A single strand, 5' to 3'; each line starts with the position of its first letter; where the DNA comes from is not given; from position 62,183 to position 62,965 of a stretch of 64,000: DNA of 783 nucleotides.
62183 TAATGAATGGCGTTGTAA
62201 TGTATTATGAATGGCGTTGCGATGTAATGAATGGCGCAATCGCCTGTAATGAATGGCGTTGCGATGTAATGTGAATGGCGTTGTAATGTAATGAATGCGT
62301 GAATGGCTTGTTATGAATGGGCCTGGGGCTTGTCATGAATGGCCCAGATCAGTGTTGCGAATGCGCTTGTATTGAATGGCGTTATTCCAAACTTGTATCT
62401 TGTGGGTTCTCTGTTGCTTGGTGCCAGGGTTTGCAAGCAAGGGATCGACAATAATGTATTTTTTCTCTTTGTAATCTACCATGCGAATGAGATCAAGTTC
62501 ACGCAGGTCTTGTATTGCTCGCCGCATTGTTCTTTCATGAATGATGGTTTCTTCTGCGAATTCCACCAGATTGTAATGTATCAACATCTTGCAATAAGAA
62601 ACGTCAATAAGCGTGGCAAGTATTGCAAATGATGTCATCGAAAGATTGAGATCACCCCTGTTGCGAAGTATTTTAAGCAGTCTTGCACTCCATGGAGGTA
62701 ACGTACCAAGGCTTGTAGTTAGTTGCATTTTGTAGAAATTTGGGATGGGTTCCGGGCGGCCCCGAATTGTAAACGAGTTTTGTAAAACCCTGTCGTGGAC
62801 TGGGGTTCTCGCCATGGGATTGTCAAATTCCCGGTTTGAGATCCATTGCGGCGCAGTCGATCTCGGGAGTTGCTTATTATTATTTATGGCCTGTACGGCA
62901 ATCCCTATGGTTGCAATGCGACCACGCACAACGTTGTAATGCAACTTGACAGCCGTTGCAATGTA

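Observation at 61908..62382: A 475-bp non-coding array of about 22 same-orientation iterons with a two-helical-turn period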

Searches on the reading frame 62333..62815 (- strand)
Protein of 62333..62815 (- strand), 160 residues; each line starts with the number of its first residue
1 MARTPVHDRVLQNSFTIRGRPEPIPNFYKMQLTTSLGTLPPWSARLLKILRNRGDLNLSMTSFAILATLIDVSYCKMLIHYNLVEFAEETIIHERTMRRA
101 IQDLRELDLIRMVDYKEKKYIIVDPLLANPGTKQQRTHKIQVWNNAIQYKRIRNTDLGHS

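Call 14: find_related_loci(query=window:62333-62815:-, collection=viral_contigs, flank=6000)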
Query window:62333-62815:- (160 aa) in viral_contigs; peptide patterns used: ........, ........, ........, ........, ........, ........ (x = any residue, [..] = any of these).
1 stretches matched a pattern, but none encodes a relative of the query by tblastn (E <= 1e-3).

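Call 37: search_solved_structures(query=A1, max_evalue=10)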
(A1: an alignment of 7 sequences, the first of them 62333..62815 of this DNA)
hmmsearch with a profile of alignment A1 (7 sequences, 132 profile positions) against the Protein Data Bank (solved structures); distinct sequences matched with E-value up to 10: 32.
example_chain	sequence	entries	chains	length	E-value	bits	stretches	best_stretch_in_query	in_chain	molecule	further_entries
6k8e_A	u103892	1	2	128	0.0058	19.7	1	16-93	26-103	HTH-type transcriptional regulator SarX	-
1ku9_A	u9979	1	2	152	0.0062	19.6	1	53-91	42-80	hypothetical protein MJ223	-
5hs5_A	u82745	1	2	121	0.0069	19.4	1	23-93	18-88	HTH-type transcriptional regulator SarX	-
5ywj_A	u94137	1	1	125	0.0076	19.3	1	17-93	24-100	HTH-type transcriptional regulator SarX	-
2d1h_A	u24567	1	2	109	0.013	18.5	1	53-91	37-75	109aa long hypothetical transcriptional regulator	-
4asn_A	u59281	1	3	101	0.014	18.4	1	28-94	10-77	TUBR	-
1r1t_A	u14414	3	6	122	0.016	18.2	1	35-93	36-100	Transcriptional repressor smtB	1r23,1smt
1r22_A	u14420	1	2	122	0.092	15.8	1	34-93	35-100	Transcriptional repressor smtB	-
2dbb_A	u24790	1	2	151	0.2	14.7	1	52-85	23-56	Putative HTH-type transcriptional regulator PH0061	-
5n08_A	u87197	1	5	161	0.23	14.5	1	33-83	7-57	HTH-type transcriptional repressor NsrR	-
5n07_A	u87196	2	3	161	0.23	14.5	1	33-83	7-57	HTH-type transcriptional repressor NsrR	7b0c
3unb_F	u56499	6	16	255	0.27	14.3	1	55-104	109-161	Proteasome subunit alpha type-3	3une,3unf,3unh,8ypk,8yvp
3gfm_A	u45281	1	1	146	0.51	13.4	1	53-95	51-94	146aa long hypothetical transcriptional regulator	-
4fx0_A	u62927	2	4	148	0.57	13.2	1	24-84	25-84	PROBABLE TRANSCRIPTIONAL REPRESSOR PROTEIN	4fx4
2eb7_A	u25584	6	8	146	0.58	13.2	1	53-95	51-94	146aa long hypothetical transcriptional regulator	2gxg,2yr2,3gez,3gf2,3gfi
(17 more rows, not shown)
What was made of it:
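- Closest known: Plasmid centromeres: F sopC. Same: TubR is a weak profile hit (call 37).
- A PDB profile search gives TubR (4asn) among the top hits, E 0.014 (call 37).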

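Call 43: find_homologous_proteins(query=A1, max_evalue=0.001)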
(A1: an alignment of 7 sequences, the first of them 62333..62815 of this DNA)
Query A1 (7 sequences) (160 aa, profile of the alignment): 18 proteins with E <= 0.001 among 1490 candidates.
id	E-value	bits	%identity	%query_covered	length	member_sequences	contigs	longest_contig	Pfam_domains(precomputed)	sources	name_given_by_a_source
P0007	2.3e-47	178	28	64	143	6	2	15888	-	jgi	jgi:hypothetical protein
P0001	4.5e-46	174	100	100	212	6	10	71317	-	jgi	jgi:hypothetical protein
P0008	1.7e-35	140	-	-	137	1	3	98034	-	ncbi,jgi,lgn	jgi:hypothetical protein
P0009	7.6e-35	137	25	20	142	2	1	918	-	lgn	-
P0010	6.7e-28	115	24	66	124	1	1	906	-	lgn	-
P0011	4.6e-27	112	24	66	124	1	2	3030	-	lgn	-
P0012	4.8e-27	112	21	66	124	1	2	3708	-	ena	-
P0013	1.6e-25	107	-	-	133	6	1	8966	-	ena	-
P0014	1.7e-25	107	21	66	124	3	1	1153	-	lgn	-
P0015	3.1e-25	106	21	66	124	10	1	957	-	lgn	-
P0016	7.1e-25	105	21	66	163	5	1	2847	-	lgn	-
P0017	7.2e-25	105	21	66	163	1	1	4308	-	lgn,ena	-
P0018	1.3e-24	104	23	66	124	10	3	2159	-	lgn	-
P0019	6.2e-24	102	21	54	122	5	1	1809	-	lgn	-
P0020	6.4e-24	102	21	54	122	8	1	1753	-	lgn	-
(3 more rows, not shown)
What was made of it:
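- Tried and rejected: A profile gave 18 proteins (call 43).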

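Call 49: predict_structure(alignment_id=A3)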
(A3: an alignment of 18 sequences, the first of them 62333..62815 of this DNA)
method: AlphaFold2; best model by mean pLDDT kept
length: 160 residues; sequences in the alignment: 18
mean_pLDDT: 69.0   pTM: 0.59
mean pLDDT of the five models: 69.0, 68.3, 67.6, 67.1, 62.9
residues with pLDDT >= 90: 14; 70-90: 86; 50-70: 16; < 50: 44
segments of 3 or more residues with pLDDT < 50: 1-37, 149-151, 158-160
pLDDT, mean of each block of 10 residues (from residue 1): 38 41 41 47 72 83 89 77 81 90 90 84 78 75 70 47
secondary structure, 60 per line:
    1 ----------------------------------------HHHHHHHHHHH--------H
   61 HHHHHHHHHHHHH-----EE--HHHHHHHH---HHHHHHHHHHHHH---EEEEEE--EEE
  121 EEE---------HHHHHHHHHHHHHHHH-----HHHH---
elements in order: H41-51 H60-73 H83-90 H94-106 E110-115 E118-123 H133-148 H154-157
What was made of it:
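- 62333..62815 (-): Winged-helix protein (wHTH), 160 aa from the ATG; gene callers extend it to 62971 (212 aa). AlphaFold2 mean pLDDT 69 with topology H-H-H-beta hairpin-H (call 49).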

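Call 51: fold_search(model_id=the predicted structure, library=pdb)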
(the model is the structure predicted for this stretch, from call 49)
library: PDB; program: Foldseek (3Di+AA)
matches with E <= 10: 1579; with E <= 0.001: 0
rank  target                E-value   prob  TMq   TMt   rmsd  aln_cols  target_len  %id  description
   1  1r22_B                3.9e-03  1.00  0.35  0.54   7.7       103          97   13  Crystal structure of the cyanobacterial metallothionein repressor SmtB (C14S/C61S/C121S mutant) in the Zn2alpha5-form (released 2004-05-18)
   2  3gfi_A                4.4e-03  1.00  0.37  0.41  10.2       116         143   19  Crystal structure of ST1710 complexed with its promoter DNA (released 2009-08-25)
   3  3gfl                  1.0e-02  0.99  0.36  0.40  10.3       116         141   18  Crystal structure of the ST1710 mutant (R90A) protein (released 2009-08-25)
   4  9u7b_A                1.1e-02  1.00  0.36  0.39   9.2       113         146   19  Crystal structure of Rv0042c (released 2026-03-25)
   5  2yr2_B                1.2e-02  0.99  0.34  0.38   9.2       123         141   16  Crystal Structure of the Hypothetical regulator from Sulfolobus tokodaii (released 2007-10-02)
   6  2d1h_B                1.2e-02  1.00  0.40  0.61   8.1       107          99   13  Crystal structure of ST1889 protein from thermoacidophilic archaeon Sulfolobus tokodaii (released 2006-09-05)
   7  3f3x                  1.2e-02  0.98  0.33  0.38  11.1       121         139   16  Crystal structure of the transcriptional regulator BldR from Sulfolobus Solfataricus (released 2009-05-05)
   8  2d1h_A                1.5e-02  1.00  0.37  0.56   8.9       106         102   14  Crystal structure of ST1889 protein from thermoacidophilic archaeon Sulfolobus tokodaii (released 2006-09-05)
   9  3gfm                  1.5e-02  0.99  0.36  0.40  10.3       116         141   17  Crystal structure of the ST1710 mutant (K91A) protein (released 2009-08-25)
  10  5jls                  1.6e-02  0.97  0.33  0.39  12.3       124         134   18  Crystal Structure of Adhesin competence repressor (AdcR) from Streptococcus pyogenes (C-terminally His tagged) (released 2017-05-03)
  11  2gxg                  1.7e-02  0.99  0.35  0.40   9.8       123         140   17  Crystal structure of EmrR homolog from hyperthermophilic archaea Sulfolobus tokodaii strain7 (released 2007-03-20)
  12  3gfj                  1.7e-02  0.99  0.36  0.40  10.3       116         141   18  Crystal structure of the ST1710 mutant (R89A) protein (released 2009-08-25)
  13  5yi1                  1.9e-02  0.99  0.36  0.43  12.6       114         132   18  Structure of Lactococcus lactis ZitR, C30AH42A mutant in apo form (released 2017-12-06)
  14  2fbh                  1.9e-02  0.98  0.32  0.36  10.1       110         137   16  The crystal structure of transcriptional regulator PA3341 (released 2005-12-20)
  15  2yr2_A                2.1e-02  0.99  0.35  0.39   9.7       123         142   18  Crystal Structure of the Hypothetical regulator from Sulfolobus tokodaii (released 2007-10-02)
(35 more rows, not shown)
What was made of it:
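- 62333..62815 (-): Foldseek best matches are SmtB and ST1710/MarR, E about 4e-3 (call 51).
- On Iteron-type replication origin or copy-control locus: The fold search gives MarR/ArsR (call 51).
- The fold is MarR/ArsR-like, typical of repressors (calls 37, 51).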

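Call 78: search_protein_representatives(alignment_id=A3)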
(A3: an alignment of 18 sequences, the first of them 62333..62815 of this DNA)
Query: 18 sequences, 125 profile positions. Proteins with E-value up to 0.001 (for the whole library): 453; up to 1e-10: 139; up to 1e-30: 10. The best 150 are listed.
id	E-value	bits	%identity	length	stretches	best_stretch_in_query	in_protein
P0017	1.2e-52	193.3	-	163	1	3-124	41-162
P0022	6.8e-50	184.4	-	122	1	6-125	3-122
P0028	4.2e-40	152.7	-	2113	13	35-82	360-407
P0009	8.6e-40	151.7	-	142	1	4-124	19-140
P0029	5.9e-39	149.0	-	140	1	4-124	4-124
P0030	4.2e-37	143.0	-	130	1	6-123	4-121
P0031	4.2e-37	143.0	-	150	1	6-124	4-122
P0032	1.1e-34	135.3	-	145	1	11-125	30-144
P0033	2.4e-33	130.9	-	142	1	8-125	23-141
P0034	9.0e-33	129.1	-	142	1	9-123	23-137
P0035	1.2e-29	118.9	-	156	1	11-124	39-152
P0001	8.1e-27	109.8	-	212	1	20-125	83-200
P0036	1.8e-26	108.7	-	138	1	6-122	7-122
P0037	6.4e-26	106.9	-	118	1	8-124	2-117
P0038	6.2e-24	100.5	-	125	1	5-125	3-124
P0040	2.4e-22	95.4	-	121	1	9-125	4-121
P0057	1.1e-18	83.6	-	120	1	6-123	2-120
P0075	1.0e-16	77.2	-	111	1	6-110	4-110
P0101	2.0e-14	69.8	-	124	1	7-124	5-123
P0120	5.7e-13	65.1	-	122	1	16-122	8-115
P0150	1.7e-11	60.3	-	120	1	18-122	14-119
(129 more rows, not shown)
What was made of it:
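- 62333..62815 (-): The wider family has 453 representatives (call 78).
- Tried and rejected: The exhaustive profile search gave 453 representatives (call 78).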

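Call 80: search_protein_families(library=pfam, alignment_id=A7, max_evalue=0.01)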
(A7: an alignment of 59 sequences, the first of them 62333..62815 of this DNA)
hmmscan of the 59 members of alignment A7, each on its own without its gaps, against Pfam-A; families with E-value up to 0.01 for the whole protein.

A. member 1, window:62333-62815:- (160 aa): 1 family
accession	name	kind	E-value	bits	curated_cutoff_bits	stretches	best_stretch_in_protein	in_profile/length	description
PF13730.12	HTH_36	-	0.0056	16.9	25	0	57-110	2-55/55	Helix-turn-helix domain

B. families by the number of members that match (of 59 scanned): 29 families (the first 25 are shown)
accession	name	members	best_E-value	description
PF13730.12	HTH_36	17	1.1e-06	Helix-turn-helix domain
PF05732.17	RepL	14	1e-10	Firmicute plasmid replication protein (RepL)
PF13545.12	HTH_Crp_2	14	1.3e-07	Crp-like helix-turn-helix domain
PF12802.13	MarR_2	10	6.1e-07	MarR family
PF13463.12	HTH_27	5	3.5e-07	Winged helix DNA-binding domain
PF01325.25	Fe_dep_repress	4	6.5e-06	Iron dependent repressor, N-terminal DNA binding domain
PF13412.12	HTH_24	4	1.2e-05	Winged helix-turn-helix DNA-binding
PF01047.28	MarR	4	0.00011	MarR family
PF01978.25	TrmB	3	2.6e-05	Sugar-specific transcriptional regulator TrmB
PF08279.18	HTH_11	3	0.00011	HTH domain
PF02082.26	Rrf2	3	0.00013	Iron-dependent Transcriptional regulator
PF00392.27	GntR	3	0.00036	Bacterial regulatory proteins, gntR family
PF04492.19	Phage_rep_O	2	2.9e-05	Bacteriophage replication protein O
PF21984.2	DnaD_N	2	0.00066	DnaD N-terminal domain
PF14394.12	DUF4423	2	0.00067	Domain of unknown function (DUF4423)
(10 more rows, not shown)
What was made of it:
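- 62333..62815 (-): Of 59 members scanned, 17 hit HTH_36 and 14 hit RepL (call 80).
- On Iteron-type replication origin or copy-control locus: Of 59 wider-family members, 14 hit RepL and 2 hit Phage_rep_O (call 80).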

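Call 81: search_protein_families(library=phrogs, alignment_id=A7, max_evalue=0.001)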
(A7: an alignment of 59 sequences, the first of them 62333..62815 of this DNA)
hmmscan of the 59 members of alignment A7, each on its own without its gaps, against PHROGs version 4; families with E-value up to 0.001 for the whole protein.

A. member 1, window:62333-62815:- (160 aa): 0 families

B. families by the number of members that match (of 59 scanned): 12 families
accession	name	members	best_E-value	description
phrog_678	-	3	1.6e-09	replication initiation O-like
phrog_5978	-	1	5.5e-07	-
phrog_391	-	1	5.3e-05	replication initiation O-like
phrog_4617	-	1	0.00014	replication initiation protein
phrog_8540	-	1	0.00019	replication initiation O-like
phrog_12156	-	1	0.0002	DNA helicase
phrog_19658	-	1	0.00022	replication initiation protein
phrog_8102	-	1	0.00045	replication initiation protein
phrog_1368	-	1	0.00067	transcriptional regulator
phrog_9501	-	1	0.00069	-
phrog_428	-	1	0.0008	replication initiation protein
phrog_270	-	1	0.00097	replication initiation protein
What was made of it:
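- Closest known: Iteron loci of mini-F. Same: The wHTH family shows weak similarity to initiator winged helices (calls 80, 81).
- The wider wHTH family hits HTH_36 (17 of 59 members), RepL (14 of 59, best E 1e-10), Phage_rep_O, DnaD_N and Rep3_N, plus PHROGs named 'replication initiation O-like' (calls 80, 81).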

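Call 87: find_related_loci(query=A9, collection=viral_contigs, flank=5000)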
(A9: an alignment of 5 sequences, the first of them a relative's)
Query A9 (150 aa) in viral_contigs; peptide patterns used: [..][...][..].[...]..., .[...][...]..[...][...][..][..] (x = any residue, [..] = any of these).
70 stretches matched a pattern; 5 encode a relative of the query (tblastn E <= 1e-3); 5 distinct loci.
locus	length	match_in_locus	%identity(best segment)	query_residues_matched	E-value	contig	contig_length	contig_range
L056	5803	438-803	50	1-123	2e-38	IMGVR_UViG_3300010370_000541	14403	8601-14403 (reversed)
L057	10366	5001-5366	50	1-123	2e-38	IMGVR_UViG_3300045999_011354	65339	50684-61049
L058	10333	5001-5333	54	8-118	5e-38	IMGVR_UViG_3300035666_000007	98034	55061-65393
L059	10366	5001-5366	48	1-123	3e-37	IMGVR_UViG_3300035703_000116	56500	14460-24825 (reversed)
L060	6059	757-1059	30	1-102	5e-12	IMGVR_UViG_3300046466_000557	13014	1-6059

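Call 91: find_related_loci(query=A9, collection=metagenome_contigs, flank=5000)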
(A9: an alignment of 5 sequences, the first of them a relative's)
Query A9 (150 aa) in metagenome_contigs; peptide patterns used: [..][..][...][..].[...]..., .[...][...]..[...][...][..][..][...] (x = any residue, [..] = any of these).
117 stretches matched a pattern; 8 encode a relative of the query (tblastn E <= 1e-3); 8 distinct loci.
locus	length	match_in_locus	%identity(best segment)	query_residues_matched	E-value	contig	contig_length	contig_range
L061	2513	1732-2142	42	5-148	3e-39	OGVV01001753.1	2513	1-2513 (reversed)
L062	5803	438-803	50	1-123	1e-38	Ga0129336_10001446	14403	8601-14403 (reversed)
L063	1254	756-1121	48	2-123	1e-37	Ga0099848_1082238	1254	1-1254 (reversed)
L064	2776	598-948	47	7-123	2e-35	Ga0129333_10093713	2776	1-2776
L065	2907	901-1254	47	7-124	6e-34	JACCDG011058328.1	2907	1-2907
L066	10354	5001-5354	47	7-124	7e-34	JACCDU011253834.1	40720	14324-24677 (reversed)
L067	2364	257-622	44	1-123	1e-28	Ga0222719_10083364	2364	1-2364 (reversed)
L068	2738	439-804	44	1-123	1e-28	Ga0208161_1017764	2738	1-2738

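Call 93: find_related_loci(query=A9, collection=genome_contigs, flank=6000)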
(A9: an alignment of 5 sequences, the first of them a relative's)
Query A9 (150 aa) in genome_contigs; peptide patterns used: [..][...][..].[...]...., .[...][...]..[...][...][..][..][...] (x = any residue, [..] = any of these).
47 stretches matched a pattern, but none encodes a relative of the query by tblastn (E <= 1e-3).
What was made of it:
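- Closest known: Plasmid centromeres: F sopC. Different: A lytic-type genome with no sign of a plasmid state (call 93).
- No copy occurs in 185,579 species genomes, so there is no sign of a plasmid-prophage state (call 93). There is no integrase or plasmid-maintenance gene and no copy in bacterial genomes (call 93).
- Tried and rejected: GTDB genomes: no relative, so no prophage or plasmid copy and no host assignment (call 93).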

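Call 94: search_protein_families(library=pfam, proteins=[L060:1907-3682:+, L060:1497-1907:+, L060:757-1119:+, L060:1123-1407:+], max_evalue=0.001)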
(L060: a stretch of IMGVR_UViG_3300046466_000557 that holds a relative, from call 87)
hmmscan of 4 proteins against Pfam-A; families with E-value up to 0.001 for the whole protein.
L060:1907-3682:+ (591 aa): 1 family
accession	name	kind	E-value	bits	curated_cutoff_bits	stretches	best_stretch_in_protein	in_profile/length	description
PF22530.2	Terminase-T7_RNaseH-like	-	3.1e-38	130.8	27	1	366-473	1-108/108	Terminase Bacteriophage T7, Ribonuclease H-like domain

L060:1497-1907:+ (136 aa): 0 families

L060:757-1119:+ (120 aa): 0 families

L060:1123-1407:+ (94 aa): 0 families
